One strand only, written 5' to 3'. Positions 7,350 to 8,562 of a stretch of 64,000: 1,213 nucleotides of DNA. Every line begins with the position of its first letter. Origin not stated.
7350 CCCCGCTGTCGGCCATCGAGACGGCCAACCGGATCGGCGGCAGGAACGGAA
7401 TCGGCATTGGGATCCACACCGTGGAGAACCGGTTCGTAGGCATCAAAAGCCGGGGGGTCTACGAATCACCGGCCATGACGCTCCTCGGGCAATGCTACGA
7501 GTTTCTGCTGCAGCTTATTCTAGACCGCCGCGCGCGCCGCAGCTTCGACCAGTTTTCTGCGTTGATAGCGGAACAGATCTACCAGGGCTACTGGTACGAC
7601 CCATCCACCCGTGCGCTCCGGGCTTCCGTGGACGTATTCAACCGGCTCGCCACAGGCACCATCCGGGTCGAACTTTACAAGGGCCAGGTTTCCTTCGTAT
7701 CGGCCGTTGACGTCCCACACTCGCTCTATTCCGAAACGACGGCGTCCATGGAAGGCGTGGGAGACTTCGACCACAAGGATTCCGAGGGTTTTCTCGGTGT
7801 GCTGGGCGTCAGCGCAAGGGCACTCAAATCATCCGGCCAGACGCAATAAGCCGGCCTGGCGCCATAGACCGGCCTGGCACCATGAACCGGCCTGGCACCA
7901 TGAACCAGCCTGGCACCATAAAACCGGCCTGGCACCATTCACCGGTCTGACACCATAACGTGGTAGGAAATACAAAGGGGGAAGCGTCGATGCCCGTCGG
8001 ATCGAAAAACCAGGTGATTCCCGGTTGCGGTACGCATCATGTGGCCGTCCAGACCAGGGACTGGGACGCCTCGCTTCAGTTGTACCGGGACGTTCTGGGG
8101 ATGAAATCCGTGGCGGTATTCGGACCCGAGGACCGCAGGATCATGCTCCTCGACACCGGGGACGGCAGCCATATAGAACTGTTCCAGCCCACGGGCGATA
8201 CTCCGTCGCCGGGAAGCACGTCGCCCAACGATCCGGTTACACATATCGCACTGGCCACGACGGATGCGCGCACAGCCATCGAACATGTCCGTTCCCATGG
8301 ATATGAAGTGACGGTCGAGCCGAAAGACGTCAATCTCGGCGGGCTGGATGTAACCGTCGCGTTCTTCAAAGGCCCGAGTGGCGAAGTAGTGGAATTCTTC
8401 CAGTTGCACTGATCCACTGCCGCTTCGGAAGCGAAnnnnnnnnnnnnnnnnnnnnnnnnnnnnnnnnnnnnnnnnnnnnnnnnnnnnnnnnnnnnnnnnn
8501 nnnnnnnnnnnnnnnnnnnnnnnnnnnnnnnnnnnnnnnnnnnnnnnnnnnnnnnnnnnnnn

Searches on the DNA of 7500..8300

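Call 21: search_rna_families(source=window, start=7500, end=8300, threshold=evalue, max_evalue=10)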
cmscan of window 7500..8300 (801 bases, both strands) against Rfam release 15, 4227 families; matches with E-value up to 10: 0.
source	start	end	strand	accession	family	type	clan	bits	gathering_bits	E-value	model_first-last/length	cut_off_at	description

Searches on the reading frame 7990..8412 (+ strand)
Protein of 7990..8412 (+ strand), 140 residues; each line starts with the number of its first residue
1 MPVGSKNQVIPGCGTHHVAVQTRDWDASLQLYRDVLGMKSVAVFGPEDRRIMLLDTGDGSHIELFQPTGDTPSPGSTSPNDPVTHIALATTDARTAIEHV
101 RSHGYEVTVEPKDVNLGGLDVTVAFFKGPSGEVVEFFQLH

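Call 7: search_protein_families(library=pfam, proteins=[window:7990-8412:+])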
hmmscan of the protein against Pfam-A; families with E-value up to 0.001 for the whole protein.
window:7990-8412:+ (140 aa): 2 families
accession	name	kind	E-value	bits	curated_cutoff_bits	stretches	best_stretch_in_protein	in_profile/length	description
PF00903.31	Glyoxalase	-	7.9e-17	62.2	20.6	1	16-136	3-121/121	Glyoxalase/Bleomycin resistance protein/Dioxygenase superfamily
PF13669.12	Glyoxalase_4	-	3.2e-12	47.2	27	1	16-125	1-109/109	Glyoxalase/Bleomycin resistance protein/Dioxygenase superfamily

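Call 14: find_encoding_contigs(protein=window:7990-8412:+, flank=3000, max_places=10)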
Protein window:7990-8412:+ (140 aa): 6 contigs read that carry it; 5 places shown.
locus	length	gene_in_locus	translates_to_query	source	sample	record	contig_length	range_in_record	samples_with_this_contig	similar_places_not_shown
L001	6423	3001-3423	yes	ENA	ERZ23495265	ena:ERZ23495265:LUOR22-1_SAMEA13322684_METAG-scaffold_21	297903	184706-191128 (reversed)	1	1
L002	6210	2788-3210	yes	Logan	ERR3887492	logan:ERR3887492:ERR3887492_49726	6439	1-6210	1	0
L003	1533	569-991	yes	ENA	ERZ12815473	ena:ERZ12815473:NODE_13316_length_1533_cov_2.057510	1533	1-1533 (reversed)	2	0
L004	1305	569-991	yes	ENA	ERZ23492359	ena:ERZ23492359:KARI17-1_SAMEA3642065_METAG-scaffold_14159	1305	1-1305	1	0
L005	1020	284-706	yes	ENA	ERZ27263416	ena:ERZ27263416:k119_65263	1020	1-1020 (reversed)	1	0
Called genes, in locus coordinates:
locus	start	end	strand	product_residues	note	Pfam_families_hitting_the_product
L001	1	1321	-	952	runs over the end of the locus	PF16078:2-oxogl_dehyd_N, PF00676:E1_dh, PF02779:Transket_pyr, PF16870:OxoGdeHyase_C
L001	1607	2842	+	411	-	PF00764:Arginosuc_synth, PF20979:Arginosuc_syn_C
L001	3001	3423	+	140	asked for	PF00903:Glyoxalase, PF13669:Glyoxalase_4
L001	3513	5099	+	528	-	PF00246:Peptidase_M14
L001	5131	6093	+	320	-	PF01156:IU_nuc_hydro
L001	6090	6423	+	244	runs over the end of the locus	PF00106:adh_short, PF08659:KR, PF23441:SDR (weak), PF13561:adh_short_C2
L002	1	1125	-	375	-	?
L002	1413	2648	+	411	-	PF00764:Arginosuc_synth, PF20979:Arginosuc_syn_C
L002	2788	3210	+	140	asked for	PF00903:Glyoxalase, PF13669:Glyoxalase_4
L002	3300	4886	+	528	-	PF00246:Peptidase_M14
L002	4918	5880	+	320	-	PF01156:IU_nuc_hydro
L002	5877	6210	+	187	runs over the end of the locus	?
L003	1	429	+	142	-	?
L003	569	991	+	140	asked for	PF00903:Glyoxalase, PF13669:Glyoxalase_4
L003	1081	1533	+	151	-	?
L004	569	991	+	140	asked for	PF00903:Glyoxalase, PF13669:Glyoxalase_4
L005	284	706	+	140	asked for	PF00903:Glyoxalase, PF13669:Glyoxalase_4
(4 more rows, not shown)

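Call 24: find_homologous_proteins(query=window:7990-8412:+, max_evalue=1e-20)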
Query window:7990-8412:+ (140 aa): 396 proteins with E <= 1e-20 among 431 candidates; the best 120 are listed.
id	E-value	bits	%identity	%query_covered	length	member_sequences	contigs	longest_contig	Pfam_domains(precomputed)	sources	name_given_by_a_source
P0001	2.0e-87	308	98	100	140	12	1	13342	PF13669.13,PF00903.32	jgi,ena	-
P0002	2.8e-86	305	97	100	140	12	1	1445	PF13669.13,PF00903.32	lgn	-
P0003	5.0e-85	301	96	100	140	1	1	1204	PF13669.13,PF00903.32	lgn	-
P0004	2.3e-80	285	87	100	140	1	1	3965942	PF13669.13,PF00903.32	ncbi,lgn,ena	-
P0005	1.5e-79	283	86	100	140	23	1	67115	PF13669.13,PF00903.32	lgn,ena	-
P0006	8.9e-79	280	86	100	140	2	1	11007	PF13669.13,PF00903.32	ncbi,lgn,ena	-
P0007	4.0e-78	278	86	100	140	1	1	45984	PF13669.13,PF00903.32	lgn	-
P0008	4.2e-78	278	86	100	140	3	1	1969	PF13669.13,PF00903.32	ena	-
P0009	4.5e-78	278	86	100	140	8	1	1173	PF13669.13,PF00903.32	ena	-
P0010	7.3e-78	277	85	100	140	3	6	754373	PF13669.13,PF00903.32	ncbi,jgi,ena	-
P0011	4.0e-77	275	84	100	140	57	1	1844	PF13669.13,PF00903.32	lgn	-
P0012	1.1e-76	273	85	100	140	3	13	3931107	PF13669.13,PF00903.32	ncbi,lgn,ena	-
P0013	4.9e-76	271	86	99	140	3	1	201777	PF13669.13,PF00903.32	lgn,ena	-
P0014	6.2e-76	271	84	100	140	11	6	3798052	PF13669.13,PF00903.32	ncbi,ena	-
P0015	4.7e-75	268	84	99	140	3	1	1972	PF13669.13,PF00903.32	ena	-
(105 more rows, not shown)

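Call 25: find_encoding_contigs(protein=P0004, flank=4000, max_places=4)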
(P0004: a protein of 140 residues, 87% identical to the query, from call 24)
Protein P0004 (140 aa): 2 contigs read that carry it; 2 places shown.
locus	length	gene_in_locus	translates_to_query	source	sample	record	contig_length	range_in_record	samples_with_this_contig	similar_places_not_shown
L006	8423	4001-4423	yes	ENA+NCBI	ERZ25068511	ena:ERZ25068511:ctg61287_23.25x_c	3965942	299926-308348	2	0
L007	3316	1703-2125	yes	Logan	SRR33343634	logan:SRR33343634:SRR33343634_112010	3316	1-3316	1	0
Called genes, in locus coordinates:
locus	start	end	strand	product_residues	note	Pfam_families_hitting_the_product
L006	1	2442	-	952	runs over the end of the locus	PF16078:2-oxogl_dehyd_N, PF00676:E1_dh, PF02779:Transket_pyr, PF16870:OxoGdeHyase_C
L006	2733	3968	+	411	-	PF00764:Arginosuc_synth, PF20979:Arginosuc_syn_C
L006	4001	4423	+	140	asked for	PF00903:Glyoxalase, PF13669:Glyoxalase_4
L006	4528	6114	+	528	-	PF00246:Peptidase_M14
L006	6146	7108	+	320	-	PF01156:IU_nuc_hydro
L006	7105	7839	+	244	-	PF00106:adh_short, PF08659:KR, PF23441:SDR (weak), PF13561:adh_short_C2, PF08643:DUF1776 (weak)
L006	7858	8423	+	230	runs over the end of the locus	PF00501:AMP-binding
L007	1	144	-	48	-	?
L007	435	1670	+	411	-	PF00764:Arginosuc_synth, PF20979:Arginosuc_syn_C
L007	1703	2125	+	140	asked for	PF00903:Glyoxalase, PF13669:Glyoxalase_4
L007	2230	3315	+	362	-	?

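Call 26: find_encoding_contigs(protein=P0012, flank=4000, max_places=6)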
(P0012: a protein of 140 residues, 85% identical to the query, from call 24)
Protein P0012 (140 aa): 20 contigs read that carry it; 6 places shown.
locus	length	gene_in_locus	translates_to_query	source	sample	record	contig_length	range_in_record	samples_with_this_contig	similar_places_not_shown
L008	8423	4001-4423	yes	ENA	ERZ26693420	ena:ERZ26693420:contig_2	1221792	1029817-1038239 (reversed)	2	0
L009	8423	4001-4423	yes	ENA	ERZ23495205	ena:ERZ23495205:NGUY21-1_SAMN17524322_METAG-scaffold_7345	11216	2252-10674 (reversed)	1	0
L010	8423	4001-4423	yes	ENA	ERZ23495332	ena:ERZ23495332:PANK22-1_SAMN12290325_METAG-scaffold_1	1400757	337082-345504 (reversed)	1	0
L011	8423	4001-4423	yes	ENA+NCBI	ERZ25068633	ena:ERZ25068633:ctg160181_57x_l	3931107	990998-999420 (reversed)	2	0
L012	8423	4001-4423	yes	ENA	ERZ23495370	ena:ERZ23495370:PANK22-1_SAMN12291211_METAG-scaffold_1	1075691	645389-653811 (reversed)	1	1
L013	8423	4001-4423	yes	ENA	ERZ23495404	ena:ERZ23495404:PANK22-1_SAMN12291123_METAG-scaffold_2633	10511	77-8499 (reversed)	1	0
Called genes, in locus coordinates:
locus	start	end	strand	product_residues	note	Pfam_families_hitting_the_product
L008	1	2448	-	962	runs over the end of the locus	PF16078:2-oxogl_dehyd_N (weak), PF00676:E1_dh, PF02779:Transket_pyr, PF16870:OxoGdeHyase_C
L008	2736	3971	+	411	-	PF00764:Arginosuc_synth, PF20979:Arginosuc_syn_C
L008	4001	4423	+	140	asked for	PF00903:Glyoxalase, PF13669:Glyoxalase_4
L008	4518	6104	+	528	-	PF00246:Peptidase_M14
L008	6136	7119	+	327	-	PF01156:IU_nuc_hydro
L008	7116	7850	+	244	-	PF00106:adh_short, PF08659:KR, PF23441:SDR (weak), PF13561:adh_short_C2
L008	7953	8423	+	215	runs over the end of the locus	PF00501:AMP-binding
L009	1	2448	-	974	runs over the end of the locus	PF16078:2-oxogl_dehyd_N (weak), PF00676:E1_dh, PF02779:Transket_pyr, PF16870:OxoGdeHyase_C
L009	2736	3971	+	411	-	PF00764:Arginosuc_synth, PF20979:Arginosuc_syn_C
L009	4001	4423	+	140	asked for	PF00903:Glyoxalase, PF13669:Glyoxalase_4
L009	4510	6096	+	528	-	PF00246:Peptidase_M14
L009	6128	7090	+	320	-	PF01156:IU_nuc_hydro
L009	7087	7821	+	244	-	PF00106:adh_short, PF08659:KR, PF23441:SDR (weak), PF13561:adh_short_C2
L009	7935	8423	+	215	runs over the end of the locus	PF00501:AMP-binding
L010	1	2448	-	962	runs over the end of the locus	PF16078:2-oxogl_dehyd_N (weak), PF00676:E1_dh, PF02779:Transket_pyr, PF16870:OxoGdeHyase_C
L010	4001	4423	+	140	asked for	PF00903:Glyoxalase, PF13669:Glyoxalase_4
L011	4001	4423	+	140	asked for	PF00903:Glyoxalase, PF13669:Glyoxalase_4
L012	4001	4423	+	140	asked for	PF00903:Glyoxalase, PF13669:Glyoxalase_4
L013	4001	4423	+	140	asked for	PF00903:Glyoxalase, PF13669:Glyoxalase_4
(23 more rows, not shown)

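Call 27: find_encoding_contigs(protein=P0014, flank=4000, max_places=6)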
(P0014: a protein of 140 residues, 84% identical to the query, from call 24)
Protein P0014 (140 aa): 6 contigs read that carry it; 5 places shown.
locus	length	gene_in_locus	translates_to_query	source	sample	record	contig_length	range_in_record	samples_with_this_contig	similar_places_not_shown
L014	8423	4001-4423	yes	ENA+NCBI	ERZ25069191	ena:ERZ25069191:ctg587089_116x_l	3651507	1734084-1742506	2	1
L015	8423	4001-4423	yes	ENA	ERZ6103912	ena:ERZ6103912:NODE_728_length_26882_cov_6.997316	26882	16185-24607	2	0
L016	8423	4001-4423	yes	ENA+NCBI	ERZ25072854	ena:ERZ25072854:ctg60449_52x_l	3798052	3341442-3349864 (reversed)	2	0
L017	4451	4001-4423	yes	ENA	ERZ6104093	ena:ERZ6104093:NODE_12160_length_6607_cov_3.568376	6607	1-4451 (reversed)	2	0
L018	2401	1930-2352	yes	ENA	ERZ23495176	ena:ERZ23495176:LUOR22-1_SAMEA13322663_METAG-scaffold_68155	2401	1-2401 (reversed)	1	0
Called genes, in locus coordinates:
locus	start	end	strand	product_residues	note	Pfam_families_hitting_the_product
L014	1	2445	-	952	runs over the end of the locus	PF16078:2-oxogl_dehyd_N (weak), PF00676:E1_dh, PF02779:Transket_pyr, PF16870:OxoGdeHyase_C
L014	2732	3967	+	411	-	PF00764:Arginosuc_synth, PF20979:Arginosuc_syn_C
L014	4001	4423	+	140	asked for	PF00903:Glyoxalase, PF13669:Glyoxalase_4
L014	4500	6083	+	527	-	PF00246:Peptidase_M14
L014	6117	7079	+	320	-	PF01156:IU_nuc_hydro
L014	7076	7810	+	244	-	PF00106:adh_short, PF08659:KR, PF23441:SDR, PF13561:adh_short_C2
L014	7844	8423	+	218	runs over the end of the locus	PF00501:AMP-binding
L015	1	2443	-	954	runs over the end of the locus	PF16078:2-oxogl_dehyd_N (weak), PF00676:E1_dh, PF02779:Transket_pyr, PF16870:OxoGdeHyase_C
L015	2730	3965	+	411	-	PF00764:Arginosuc_synth, PF20979:Arginosuc_syn_C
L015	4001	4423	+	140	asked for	PF00903:Glyoxalase, PF13669:Glyoxalase_4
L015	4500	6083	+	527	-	PF00246:Peptidase_M14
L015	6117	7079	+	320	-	PF01156:IU_nuc_hydro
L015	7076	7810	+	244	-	PF00106:adh_short, PF08659:KR, PF23441:SDR (weak), PF13561:adh_short_C2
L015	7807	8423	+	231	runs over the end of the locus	PF00501:AMP-binding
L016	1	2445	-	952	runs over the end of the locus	PF16078:2-oxogl_dehyd_N (weak), PF00676:E1_dh, PF02779:Transket_pyr, PF16870:OxoGdeHyase_C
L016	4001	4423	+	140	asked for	PF00903:Glyoxalase, PF13669:Glyoxalase_4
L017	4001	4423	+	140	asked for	PF00903:Glyoxalase, PF13669:Glyoxalase_4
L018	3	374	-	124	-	?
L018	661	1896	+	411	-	PF00764:Arginosuc_synth, PF20979:Arginosuc_syn_C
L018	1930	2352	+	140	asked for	PF00903:Glyoxalase, PF13669:Glyoxalase_4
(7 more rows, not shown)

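Call 31: find_related_loci(query=window:7990-8412:+, collection=metagenome_contigs, flank=1500)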
Query window:7990-8412:+ (140 aa) in metagenome_contigs; peptide patterns used: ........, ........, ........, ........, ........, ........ (x = any residue, [..] = any of these).
600 stretches matched a pattern (row limit reached: there are more); 141 encode a relative of the query (tblastn E <= 1e-3); the best 80 are kept; 80 distinct loci.
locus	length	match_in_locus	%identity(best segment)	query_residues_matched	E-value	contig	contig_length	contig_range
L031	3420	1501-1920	85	1-140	9e-83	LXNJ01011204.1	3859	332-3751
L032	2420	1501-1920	71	1-140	3e-71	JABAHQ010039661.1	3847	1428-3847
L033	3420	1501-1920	97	1-140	3e-91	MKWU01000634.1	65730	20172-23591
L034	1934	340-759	70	1-140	1e-69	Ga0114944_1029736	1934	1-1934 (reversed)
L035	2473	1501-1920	67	1-140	4e-67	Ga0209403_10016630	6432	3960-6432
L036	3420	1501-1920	67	1-140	4e-67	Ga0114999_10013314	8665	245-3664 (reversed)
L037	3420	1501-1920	67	1-140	6e-67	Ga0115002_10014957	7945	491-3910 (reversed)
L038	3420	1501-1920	67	1-140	4e-67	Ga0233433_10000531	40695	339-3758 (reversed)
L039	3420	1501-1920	68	1-140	2e-66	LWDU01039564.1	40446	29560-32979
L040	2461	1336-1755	67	1-140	6e-67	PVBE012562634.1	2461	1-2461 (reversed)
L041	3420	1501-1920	69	1-140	6e-65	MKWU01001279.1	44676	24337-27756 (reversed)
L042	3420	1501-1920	69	1-140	6e-63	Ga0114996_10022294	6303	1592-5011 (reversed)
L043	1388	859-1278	64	1-140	4e-65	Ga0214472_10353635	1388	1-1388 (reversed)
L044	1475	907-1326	69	1-140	4e-64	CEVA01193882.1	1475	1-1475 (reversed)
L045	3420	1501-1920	68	1-140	3e-61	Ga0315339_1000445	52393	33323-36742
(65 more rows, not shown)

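Call 33: find_encoding_contigs(protein=P0001, flank=1500, max_places=10)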
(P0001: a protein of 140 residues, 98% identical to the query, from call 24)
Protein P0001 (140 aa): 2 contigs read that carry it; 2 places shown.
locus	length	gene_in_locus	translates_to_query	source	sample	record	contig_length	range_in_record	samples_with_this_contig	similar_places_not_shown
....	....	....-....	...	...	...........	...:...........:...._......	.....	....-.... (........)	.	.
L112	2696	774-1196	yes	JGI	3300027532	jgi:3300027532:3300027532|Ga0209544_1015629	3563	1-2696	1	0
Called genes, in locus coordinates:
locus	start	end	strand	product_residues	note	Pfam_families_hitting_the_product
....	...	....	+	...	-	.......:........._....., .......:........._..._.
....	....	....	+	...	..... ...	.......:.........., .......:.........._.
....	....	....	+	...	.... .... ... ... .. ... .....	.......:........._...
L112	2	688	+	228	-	?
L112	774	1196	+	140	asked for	PF00903:Glyoxalase, PF13669:Glyoxalase_4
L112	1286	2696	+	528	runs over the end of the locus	PF00246:Peptidase_M14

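Call 34: find_encoding_contigs(protein=P0002, flank=1500, max_places=10)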
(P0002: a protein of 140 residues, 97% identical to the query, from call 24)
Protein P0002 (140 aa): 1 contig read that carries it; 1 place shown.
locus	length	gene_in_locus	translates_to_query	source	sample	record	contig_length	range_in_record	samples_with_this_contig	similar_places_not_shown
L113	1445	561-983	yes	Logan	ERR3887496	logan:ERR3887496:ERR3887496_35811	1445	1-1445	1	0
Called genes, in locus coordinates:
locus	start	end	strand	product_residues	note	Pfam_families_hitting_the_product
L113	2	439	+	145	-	?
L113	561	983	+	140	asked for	PF00903:Glyoxalase, PF13669:Glyoxalase_4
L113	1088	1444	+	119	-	?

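Call 35: find_encoding_contigs(protein=P0003, flank=1500, max_places=10)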
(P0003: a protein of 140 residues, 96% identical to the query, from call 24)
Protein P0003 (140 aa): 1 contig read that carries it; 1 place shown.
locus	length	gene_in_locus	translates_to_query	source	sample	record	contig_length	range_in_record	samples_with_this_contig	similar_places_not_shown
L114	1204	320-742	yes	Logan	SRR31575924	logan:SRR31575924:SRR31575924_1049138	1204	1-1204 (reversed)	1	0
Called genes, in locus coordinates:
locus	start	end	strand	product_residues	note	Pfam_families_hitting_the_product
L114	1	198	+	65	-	?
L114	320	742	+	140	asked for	PF00903:Glyoxalase, PF13669:Glyoxalase_4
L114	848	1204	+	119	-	?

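Call 54: find_encoding_contigs(protein=window:7990-8412:+, flank=10000, max_places=3)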
Protein window:7990-8412:+ (140 aa): 6 contigs read that carry it; 3 places shown.
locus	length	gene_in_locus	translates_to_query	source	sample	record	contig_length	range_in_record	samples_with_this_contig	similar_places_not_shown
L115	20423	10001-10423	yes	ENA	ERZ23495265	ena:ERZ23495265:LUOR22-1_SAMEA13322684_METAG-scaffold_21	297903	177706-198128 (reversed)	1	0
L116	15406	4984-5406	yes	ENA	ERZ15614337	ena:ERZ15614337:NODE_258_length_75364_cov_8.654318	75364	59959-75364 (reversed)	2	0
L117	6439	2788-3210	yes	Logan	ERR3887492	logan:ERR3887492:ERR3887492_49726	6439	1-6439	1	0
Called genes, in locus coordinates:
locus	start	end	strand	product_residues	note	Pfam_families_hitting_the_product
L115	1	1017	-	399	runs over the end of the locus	-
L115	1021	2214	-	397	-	-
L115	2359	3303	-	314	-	PF01145:Band_7, PF16200:Band_7_C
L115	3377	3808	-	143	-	PF01957:NfeD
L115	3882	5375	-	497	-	PF00364:Biotin_lipoyl, PF02817:E3_binding, PF00198:2-oxoacid_dh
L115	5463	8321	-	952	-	PF16078:2-oxogl_dehyd_N, PF00676:E1_dh, PF02779:Transket_pyr, PF16870:OxoGdeHyase_C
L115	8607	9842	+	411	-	PF00764:Arginosuc_synth, PF20979:Arginosuc_syn_C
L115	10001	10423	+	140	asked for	PF00903:Glyoxalase, PF13669:Glyoxalase_4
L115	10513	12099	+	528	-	PF00246:Peptidase_M14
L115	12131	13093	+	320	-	PF01156:IU_nuc_hydro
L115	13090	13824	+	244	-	PF00106:adh_short, PF08659:KR, PF23441:SDR (weak), PF13561:adh_short_C2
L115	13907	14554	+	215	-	PF00501:AMP-binding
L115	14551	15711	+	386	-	PF02515:CoA_transf_3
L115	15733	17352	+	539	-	-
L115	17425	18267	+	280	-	PF00248:Aldo_ket_red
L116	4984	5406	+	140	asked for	PF00903:Glyoxalase, PF13669:Glyoxalase_4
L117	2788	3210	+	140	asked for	PF00903:Glyoxalase, PF13669:Glyoxalase_4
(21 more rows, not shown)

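Call 55: find_encoding_contigs(protein=P0012, flank=10000, max_places=4)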
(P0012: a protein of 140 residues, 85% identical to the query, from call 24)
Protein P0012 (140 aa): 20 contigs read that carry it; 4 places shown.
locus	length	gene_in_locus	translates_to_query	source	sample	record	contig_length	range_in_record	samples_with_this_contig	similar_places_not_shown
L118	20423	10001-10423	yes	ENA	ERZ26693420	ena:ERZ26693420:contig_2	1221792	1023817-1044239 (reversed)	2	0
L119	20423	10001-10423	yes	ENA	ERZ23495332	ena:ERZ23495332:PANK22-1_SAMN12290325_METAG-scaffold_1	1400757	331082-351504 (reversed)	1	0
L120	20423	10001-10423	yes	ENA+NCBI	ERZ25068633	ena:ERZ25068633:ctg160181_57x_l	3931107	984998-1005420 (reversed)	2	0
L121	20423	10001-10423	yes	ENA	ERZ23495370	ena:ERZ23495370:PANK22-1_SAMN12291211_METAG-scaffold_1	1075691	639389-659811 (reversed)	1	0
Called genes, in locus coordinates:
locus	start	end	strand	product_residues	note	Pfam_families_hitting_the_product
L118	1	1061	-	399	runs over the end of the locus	-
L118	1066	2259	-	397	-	-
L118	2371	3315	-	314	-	PF01145:Band_7, PF16200:Band_7_C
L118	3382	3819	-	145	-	PF01957:NfeD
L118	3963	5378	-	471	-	PF00364:Biotin_lipoyl, PF02817:E3_binding, PF00198:2-oxoacid_dh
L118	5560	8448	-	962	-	PF16078:2-oxogl_dehyd_N (weak), PF00676:E1_dh, PF02779:Transket_pyr, PF16870:OxoGdeHyase_C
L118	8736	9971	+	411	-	PF00764:Arginosuc_synth, PF20979:Arginosuc_syn_C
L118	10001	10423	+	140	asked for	PF00903:Glyoxalase, PF13669:Glyoxalase_4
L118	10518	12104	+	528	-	PF00246:Peptidase_M14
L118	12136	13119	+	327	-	PF01156:IU_nuc_hydro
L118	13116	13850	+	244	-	PF00106:adh_short, PF08659:KR, PF23441:SDR (weak), PF13561:adh_short_C2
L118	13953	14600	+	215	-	PF00501:AMP-binding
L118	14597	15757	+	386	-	PF02515:CoA_transf_3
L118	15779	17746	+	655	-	-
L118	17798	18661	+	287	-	PF00248:Aldo_ket_red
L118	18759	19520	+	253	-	PF04909:Amidohydro_2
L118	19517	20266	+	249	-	PF04909:Amidohydro_2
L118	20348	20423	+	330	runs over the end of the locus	PF13472:Lipase_GDSL_2, PF14606:Lipase_GDSL_3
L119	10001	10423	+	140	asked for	PF00903:Glyoxalase, PF13669:Glyoxalase_4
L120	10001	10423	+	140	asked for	PF00903:Glyoxalase, PF13669:Glyoxalase_4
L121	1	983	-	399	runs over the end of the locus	-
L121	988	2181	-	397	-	-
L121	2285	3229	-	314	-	PF01145:Band_7, PF16200:Band_7_C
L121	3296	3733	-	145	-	PF01957:NfeD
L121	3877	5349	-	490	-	PF00364:Biotin_lipoyl, PF02817:E3_binding, PF00198:2-oxoacid_dh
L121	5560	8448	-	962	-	PF16078:2-oxogl_dehyd_N (weak), PF00676:E1_dh, PF02779:Transket_pyr, PF16870:OxoGdeHyase_C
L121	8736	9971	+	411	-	PF00764:Arginosuc_synth, PF20979:Arginosuc_syn_C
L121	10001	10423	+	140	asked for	PF00903:Glyoxalase, PF13669:Glyoxalase_4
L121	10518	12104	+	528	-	PF00246:Peptidase_M14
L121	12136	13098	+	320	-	PF01156:IU_nuc_hydro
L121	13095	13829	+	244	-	PF00106:adh_short, PF08659:KR, PF13561:adh_short_C2, PF23441:SDR (weak)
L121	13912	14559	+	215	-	PF00501:AMP-binding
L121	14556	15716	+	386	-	PF02515:CoA_transf_3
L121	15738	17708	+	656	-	-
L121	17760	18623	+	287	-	PF00248:Aldo_ket_red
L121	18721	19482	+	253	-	PF04909:Amidohydro_2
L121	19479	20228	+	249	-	PF04909:Amidohydro_2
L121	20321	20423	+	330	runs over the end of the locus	PF13472:Lipase_GDSL_2, PF14606:Lipase_GDSL_3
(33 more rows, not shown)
